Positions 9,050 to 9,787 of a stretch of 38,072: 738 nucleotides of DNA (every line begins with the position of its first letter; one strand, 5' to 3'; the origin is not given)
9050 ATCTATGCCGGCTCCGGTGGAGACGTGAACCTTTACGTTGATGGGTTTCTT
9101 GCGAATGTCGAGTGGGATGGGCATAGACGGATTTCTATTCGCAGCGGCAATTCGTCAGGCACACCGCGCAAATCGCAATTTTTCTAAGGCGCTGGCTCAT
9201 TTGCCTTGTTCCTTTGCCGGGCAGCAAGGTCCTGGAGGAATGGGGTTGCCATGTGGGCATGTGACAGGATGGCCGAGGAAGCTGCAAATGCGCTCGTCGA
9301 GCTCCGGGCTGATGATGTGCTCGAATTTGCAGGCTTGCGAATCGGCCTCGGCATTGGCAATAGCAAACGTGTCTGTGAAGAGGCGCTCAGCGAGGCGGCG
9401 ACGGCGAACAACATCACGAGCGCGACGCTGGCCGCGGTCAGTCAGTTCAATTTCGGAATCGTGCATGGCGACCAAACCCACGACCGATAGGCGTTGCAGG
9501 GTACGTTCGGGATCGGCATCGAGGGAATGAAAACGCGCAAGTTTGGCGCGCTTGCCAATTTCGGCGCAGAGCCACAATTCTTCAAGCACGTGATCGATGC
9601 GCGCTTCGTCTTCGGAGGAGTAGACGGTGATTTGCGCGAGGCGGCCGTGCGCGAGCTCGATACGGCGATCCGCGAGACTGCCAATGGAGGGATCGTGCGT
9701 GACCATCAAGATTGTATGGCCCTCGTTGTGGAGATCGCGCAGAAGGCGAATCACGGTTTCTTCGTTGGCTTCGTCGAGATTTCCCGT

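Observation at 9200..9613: ABC transporter ATPase fused to a full DtxR-type metalloregulator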

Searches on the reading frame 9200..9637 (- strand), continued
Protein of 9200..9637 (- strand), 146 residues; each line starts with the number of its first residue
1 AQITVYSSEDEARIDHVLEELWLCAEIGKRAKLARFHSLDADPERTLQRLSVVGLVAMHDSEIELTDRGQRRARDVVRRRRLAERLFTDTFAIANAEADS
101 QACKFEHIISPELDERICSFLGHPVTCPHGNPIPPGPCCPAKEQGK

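Call 30: find_related_loci(query=A1, collection=genome_contigs, flank=7000)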
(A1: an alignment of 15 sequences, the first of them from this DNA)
Query A1 (146 aa) in genome_contigs; peptide patterns used: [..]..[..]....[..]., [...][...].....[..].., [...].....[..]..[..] (x = any residue, [..] = any of these).
600 stretches matched a pattern (row limit reached: there are more); 564 encode a relative of the query (tblastn E <= 1e-3); the best 80 are kept; 80 distinct loci.
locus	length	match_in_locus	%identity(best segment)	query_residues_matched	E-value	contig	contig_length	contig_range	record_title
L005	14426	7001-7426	88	1-142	2e-77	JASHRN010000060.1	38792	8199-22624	MAG: Candidatus Acidiferrales bacterium isolate JOPF102 JOPF_N10C_contig_54101, whole genome shotgun sequence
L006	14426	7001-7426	84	1-142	1e-75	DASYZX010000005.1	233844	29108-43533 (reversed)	MAG TPA_asm: Candidatus Acidiferrales bacterium isolate SMAG_U6373 k141_93398, whole genome shotgun sequence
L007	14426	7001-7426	87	1-142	3e-75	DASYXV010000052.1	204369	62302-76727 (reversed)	MAG TPA_asm: Candidatus Acidiferrales bacterium isolate SMAG_U6317 k141_61467, whole genome shotgun sequence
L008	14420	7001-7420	63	1-139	2e-58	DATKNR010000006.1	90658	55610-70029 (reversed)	MAG TPA_asm: Patescibacteria group bacterium isolate SMAG_U14742 k141_1541210, whole genome shotgun sequence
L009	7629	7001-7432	60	2-144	1e-57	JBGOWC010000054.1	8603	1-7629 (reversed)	MAG: Terriglobia bacterium isolate OBJ_0618_7090110_100 k141_2147000_length_8603_cov_18.0826, whole genome shotgun seque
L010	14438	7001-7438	60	2-146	2e-57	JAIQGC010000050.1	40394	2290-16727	MAG: Terriglobia bacterium isolate SRVP_33 SRVP18_hole-7m-from-trench_1_80cm_scaffold_733, whole genome shotgun sequence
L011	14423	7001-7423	60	1-140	2e-56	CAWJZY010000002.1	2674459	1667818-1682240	MAG: uncultured Acidobacteriota bacterium isolate MFD03399.bin.1.33 genome assembly, contig: contig_3799, whole genome s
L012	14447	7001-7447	59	4-142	7e-56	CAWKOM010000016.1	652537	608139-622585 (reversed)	MAG: uncultured Acidobacteriota bacterium isolate MFD04570.bin.1.109 genome assembly, contig: contig_167736, whole genom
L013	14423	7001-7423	61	1-140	3e-55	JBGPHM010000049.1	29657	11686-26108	MAG: Terriglobia bacterium isolate OBJ_0618_7090110_358 k141_7926162_length_29657_cov_29.1992, whole genome shotgun sequ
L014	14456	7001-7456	57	4-145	7e-55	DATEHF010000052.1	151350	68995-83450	MAG TPA_asm: Candidatus Acidoferrum sp. isolate SMAG_U8804 k141_1685219, whole genome shotgun sequence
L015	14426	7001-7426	58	4-144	2e-54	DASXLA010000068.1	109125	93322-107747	MAG TPA_asm: Candidatus Acidoferrum sp. isolate SMAG_U5290 k141_952737, whole genome shotgun sequence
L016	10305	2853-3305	58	4-144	3e-54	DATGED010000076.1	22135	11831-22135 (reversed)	MAG TPA_asm: Candidatus Acidoferrum sp. isolate SMAG_U9693 k141_1563059, whole genome shotgun sequence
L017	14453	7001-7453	58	4-144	3e-54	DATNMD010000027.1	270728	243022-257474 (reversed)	MAG TPA_asm: Candidatus Acidoferrum sp. isolate SMAG_U11470 k141_588185, whole genome shotgun sequence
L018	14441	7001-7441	58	1-146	7e-54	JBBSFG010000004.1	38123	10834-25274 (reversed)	MAG: Candidatus Acidiferrales bacterium isolate LS1_sbin.80 LS1_sbin.80_K_179607_L_38123_cov_172.0170, whole genome shot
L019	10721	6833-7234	62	7-139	2e-53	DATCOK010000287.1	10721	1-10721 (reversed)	MAG TPA_asm: Candidatus Acidoferrum sp. isolate SMAG_U7199 k141_161207, whole genome shotgun sequence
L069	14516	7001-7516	45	5-144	1e-39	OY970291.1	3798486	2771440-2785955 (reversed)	MAG: Terriglobia bacterium isolate MFD05513.bin.c.1 genome assembly, chromosome: 1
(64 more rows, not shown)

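Call 50: find_homologous_proteins(query=L069:6335-7549:+, max_evalue=1e-60)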
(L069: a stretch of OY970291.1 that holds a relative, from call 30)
Query L069:6335-7549:+ (405 aa): 7861 proteins with E <= 1e-60 among 8000 candidates; the best 120 are listed.
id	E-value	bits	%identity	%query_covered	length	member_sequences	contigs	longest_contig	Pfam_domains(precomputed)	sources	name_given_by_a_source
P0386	9.2e-270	912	100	100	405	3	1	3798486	PF00005.34,PF02742.22,PF13304.13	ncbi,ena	-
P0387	2.3e-241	819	89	100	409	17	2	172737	PF00005.34,PF02742.22,PF13304.13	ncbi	-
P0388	8.8e-239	810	87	100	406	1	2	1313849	PF00005.34,PF02742.22,PF13304.13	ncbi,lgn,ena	-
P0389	2.4e-230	782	86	97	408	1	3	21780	PF00005.34,PF02742.22,PF13304.13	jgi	-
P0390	1.8e-229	780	86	96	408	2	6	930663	PF00005.34,PF02742.22,PF13304.13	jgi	-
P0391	2.8e-229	779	86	96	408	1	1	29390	PF00005.34,PF02742.22,PF13304.13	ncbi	-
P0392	5.0e-229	778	84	98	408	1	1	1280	PF00005.34,PF02742.22,PF13304.13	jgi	jgi:putative ABC transport system ATP-binding protein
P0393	1.3e-228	777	86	96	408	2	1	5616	PF00005.34,PF02742.22,PF02463.26,PF13304.13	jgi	jgi:putative ABC transport system ATP-binding protein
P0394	3.2e-228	775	86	96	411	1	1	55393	PF00005.34,PF02742.22,PF02463.26,PF13304.13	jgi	jgi:putative ABC transport system ATP-binding protein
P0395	3.5e-228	775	83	99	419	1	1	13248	PF00005.34,PF02742.22,PF13304.13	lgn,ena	-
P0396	4.8e-228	775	85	96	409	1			PF00005.34,PF02742.22,PF13304.13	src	-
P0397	1.0e-227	774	84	100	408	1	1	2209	PF00005.34,PF02742.22,PF02463.26,PF13304.13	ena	-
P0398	1.1e-227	774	85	96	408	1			PF00005.34,PF02742.22,PF02463.26,PF13304.13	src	-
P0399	1.2e-227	774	82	100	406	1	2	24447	PF00005.34,PF02742.22,PF13304.13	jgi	jgi:putative ABC transport system ATP-binding protein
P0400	2.0e-227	773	86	96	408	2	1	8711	PF00005.34,PF02742.22,PF13304.13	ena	-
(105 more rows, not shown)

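Call 52: predict_structure(alignment_id=A3)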
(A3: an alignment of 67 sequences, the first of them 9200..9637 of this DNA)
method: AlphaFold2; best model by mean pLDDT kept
length: 146 residues; sequences in the alignment: 67
mean_pLDDT: 89.6   pTM: 0.82
mean pLDDT of the five models: 89.6, 84.3, 76.7, 75.1, 75.0
residues with pLDDT >= 90: 108; 70-90: 27; 50-70: 7; < 50: 4
segments of 3 or more residues with pLDDT < 50: none
pLDDT, mean of each block of 10 residues (from residue 1): 65 92 94 84 90 94 95 96 96 93 91 96 95 94 55
secondary structure, 60 per line:
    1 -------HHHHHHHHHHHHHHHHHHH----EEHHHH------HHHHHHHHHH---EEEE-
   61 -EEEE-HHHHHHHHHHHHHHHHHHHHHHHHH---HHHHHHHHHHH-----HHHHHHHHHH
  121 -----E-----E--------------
elements in order: H8-26 H33-36 H43-52 E56-59 E62-65 H67-91 H95-105 H111-120

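Call 55: fold_search(model_id=the predicted structure, library=pdb)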
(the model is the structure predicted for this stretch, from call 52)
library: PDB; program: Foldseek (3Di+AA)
matches with E <= 10: 442; with E <= 0.001: 69
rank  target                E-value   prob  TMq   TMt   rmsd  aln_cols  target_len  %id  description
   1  7b24_A                2.4e-08  1.00  0.77  0.79   1.8       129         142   31  DtxR-like iron-dependent regulator IdeR (P39G variant) complexed with cobalt and its consensus DNA-binding sequence (released 2021-03-03)
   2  7b1y_A                3.3e-08  1.00  0.76  0.80   1.9       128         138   32  DtxR-like iron-dependent regulator IdeR complexed with cobalt and its consensus DNA-binding sequence (released 2021-03-03)
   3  2isy_A                3.6e-08  1.00  0.78  0.78   1.5       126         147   33  Crystal structure of the nickel-activated two-domain iron-dependent regulator (IdeR) (released 2007-02-13)
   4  2it0_C                4.1e-08  1.00  0.78  0.82   2.4       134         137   32  Crystal structure of a two-domain IdeR-DNA complex crystal form II (released 2007-02-13)
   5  2it0_A                5.0e-08  1.00  0.78  0.78   1.6       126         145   33  Crystal structure of a two-domain IdeR-DNA complex crystal form II (released 2007-02-13)
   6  7b25_A                5.3e-08  1.00  0.78  0.82   2.4       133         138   32  DtxR-like iron-dependent regulator IdeR (Q43A variant) complexed with cobalt and its consensus DNA-binding sequence (released 2021-03-03)
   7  1fx7_A                7.4e-08  1.00  0.79  0.51   3.0       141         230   32  CRYSTAL STRUCTURE OF THE IRON-DEPENDENT REGULATOR (IDER) FROM MYCOBACTERIUM TUBERCULOSIS (released 2001-03-07)
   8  1g3y                  9.2e-08  1.00  0.77  0.55   2.2       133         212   29  ARG80ALA DTXR (released 2001-10-25)
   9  7b23_B                1.0e-07  1.00  0.78  0.52   1.6       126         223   32  DtxR-like iron-dependent regulator IdeR complexed with cobalt and the SACE_2689 promoter DNA-binding sequence (released 2021-03-03)
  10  1u8r_H                1.1e-07  1.00  0.78  0.52   1.6       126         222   33  Crystal Structure of an IdeR-DNA Complex Reveals a Conformational Change in Activated IdeR for Base-specific Interacti (released 2004-10-05)
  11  7b1y_B                1.1e-07  1.00  0.78  0.51   1.6       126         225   32  DtxR-like iron-dependent regulator IdeR complexed with cobalt and its consensus DNA-binding sequence (released 2021-03-03)
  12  7b1v_B                1.1e-07  1.00  0.76  0.51   1.9       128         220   32  DtxR-like iron-dependent regulator IdeR complexed with cobalt (released 2021-03-03)
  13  1fx7_B                1.4e-07  1.00  0.79  0.53   1.4       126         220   33  CRYSTAL STRUCTURE OF THE IRON-DEPENDENT REGULATOR (IDER) FROM MYCOBACTERIUM TUBERCULOSIS (released 2001-03-07)
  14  1bi2_B                1.7e-07  1.00  0.78  0.82   2.2       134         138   30  STRUCTURE OF APO-AND HOLO-DIPHTHERIA TOXIN REPRESSOR (released 1999-06-22)
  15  7b25_B                2.1e-07  1.00  0.78  0.51   1.6       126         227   32  DtxR-like iron-dependent regulator IdeR (Q43A variant) complexed with cobalt and its consensus DNA-binding sequence (released 2021-03-03)
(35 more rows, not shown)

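Call 62: find_encoding_contigs(protein=P0248, flank=5000, max_places=3)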
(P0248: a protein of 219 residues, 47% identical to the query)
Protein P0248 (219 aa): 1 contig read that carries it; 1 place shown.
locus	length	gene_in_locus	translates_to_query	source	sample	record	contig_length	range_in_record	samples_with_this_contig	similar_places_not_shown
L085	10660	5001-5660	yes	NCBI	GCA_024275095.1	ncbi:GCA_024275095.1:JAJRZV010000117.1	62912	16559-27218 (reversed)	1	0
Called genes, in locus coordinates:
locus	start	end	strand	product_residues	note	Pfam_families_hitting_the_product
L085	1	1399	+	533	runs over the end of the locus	PF01293:PEPCK_ATP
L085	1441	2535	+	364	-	PF00535:Glycos_transf_2, PF10111:Glyco_tranf_2_2 (weak), PF13641:Glyco_tranf_2_3, PF13632:Glyco_trans_2_3 (weak)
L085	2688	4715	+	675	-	PF01926:MMR_HSR1, PF02421:FeoB_N, PF04548:AIG1 (weak), PF07670:Gate, PF07664:FeoB_C, PF07670:Gate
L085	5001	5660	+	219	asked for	PF02742:Fe_dep_repr_C, PF04023:FeoA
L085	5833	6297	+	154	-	PF13673:Acetyltransf_10, PF00583:Acetyltransf_1, PF13508:Acetyltransf_7, PF08445:FR47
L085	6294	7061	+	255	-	PF10418:DHODB_Fe-S_bind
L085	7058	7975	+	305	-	PF01180:DHO_dh, PF01207:Dus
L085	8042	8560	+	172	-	-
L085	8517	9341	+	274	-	PF21033:RMD1-3, PF16811:TAtT (weak)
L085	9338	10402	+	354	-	PF02636:Methyltransf_28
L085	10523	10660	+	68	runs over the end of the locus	-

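Call 63: find_encoding_contigs(protein=P0253, flank=5000, max_places=3)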
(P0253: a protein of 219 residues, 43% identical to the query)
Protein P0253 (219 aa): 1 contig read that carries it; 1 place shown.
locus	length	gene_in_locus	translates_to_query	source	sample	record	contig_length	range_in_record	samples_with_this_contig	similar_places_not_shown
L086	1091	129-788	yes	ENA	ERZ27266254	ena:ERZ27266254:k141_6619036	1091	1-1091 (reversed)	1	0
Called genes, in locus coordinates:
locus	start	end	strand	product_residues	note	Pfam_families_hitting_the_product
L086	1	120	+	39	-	?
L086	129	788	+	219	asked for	PF02742:Fe_dep_repr_C, PF04023:FeoA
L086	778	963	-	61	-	PF00037:Fer4 (weak), PF12797:Fer4_2 (faint), PF14697:Fer4_21 (faint), PF12837:Fer4_6 (faint), PF12838:Fer4_7 (weak), PF13187:Fer4_9 (weak)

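Call 64: find_encoding_contigs(protein=P0249, flank=5000, max_places=2)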
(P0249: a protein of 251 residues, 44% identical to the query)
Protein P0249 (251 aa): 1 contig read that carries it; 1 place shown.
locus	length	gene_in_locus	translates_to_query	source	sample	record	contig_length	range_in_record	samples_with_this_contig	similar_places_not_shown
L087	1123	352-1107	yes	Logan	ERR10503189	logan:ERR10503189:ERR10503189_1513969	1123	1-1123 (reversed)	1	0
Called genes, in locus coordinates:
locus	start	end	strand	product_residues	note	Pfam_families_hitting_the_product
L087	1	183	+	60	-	?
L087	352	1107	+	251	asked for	PF02742:Fe_dep_repr_C, PF04023:FeoA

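Call 65: find_encoding_contigs(protein=P0251, flank=5000, max_places=2)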
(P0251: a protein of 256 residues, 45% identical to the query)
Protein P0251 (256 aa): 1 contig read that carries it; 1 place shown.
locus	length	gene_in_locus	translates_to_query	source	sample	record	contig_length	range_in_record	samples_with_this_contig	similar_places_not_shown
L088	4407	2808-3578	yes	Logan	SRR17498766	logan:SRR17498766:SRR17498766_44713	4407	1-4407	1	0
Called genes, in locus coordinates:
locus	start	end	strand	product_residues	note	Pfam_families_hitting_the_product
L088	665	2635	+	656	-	PF01926:MMR_HSR1, PF02421:FeoB_N, PF17910:FeoB_Cyto, PF07670:Gate, PF07664:FeoB_C, PF07670:Gate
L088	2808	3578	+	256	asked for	PF02742:Fe_dep_repr_C, PF04023:FeoA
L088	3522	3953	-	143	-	-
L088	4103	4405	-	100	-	?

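Call 66: find_encoding_contigs(protein=P0257, flank=5000, max_places=2)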
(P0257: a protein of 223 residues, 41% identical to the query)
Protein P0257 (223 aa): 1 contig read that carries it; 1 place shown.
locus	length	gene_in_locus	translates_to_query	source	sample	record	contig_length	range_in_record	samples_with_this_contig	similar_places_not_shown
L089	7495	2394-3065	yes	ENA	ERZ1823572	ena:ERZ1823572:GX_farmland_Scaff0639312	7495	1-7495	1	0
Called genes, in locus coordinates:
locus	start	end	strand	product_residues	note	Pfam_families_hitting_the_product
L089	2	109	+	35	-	?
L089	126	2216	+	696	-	PF01926:MMR_HSR1, PF02421:FeoB_N, PF04548:AIG1 (weak), PF17910:FeoB_Cyto (weak), PF07670:Gate, PF07664:FeoB_C, PF07670:Gate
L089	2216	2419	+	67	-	-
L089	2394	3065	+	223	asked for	PF02742:Fe_dep_repr_C, PF04023:FeoA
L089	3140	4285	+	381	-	-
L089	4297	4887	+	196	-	PF04205:FMN_bind (weak)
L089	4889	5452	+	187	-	PF27139:Aq_1264_TM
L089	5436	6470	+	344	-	PF02424:ApbE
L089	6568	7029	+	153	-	-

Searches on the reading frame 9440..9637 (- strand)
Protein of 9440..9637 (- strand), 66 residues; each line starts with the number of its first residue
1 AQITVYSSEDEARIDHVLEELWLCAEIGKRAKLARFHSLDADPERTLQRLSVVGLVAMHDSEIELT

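Call 7: search_protein_families(library=pfam, proteins=[window:9440-9637:-], max_evalue=10)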
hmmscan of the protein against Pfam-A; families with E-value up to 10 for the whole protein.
window:9440-9637:- (66 aa): 0 families
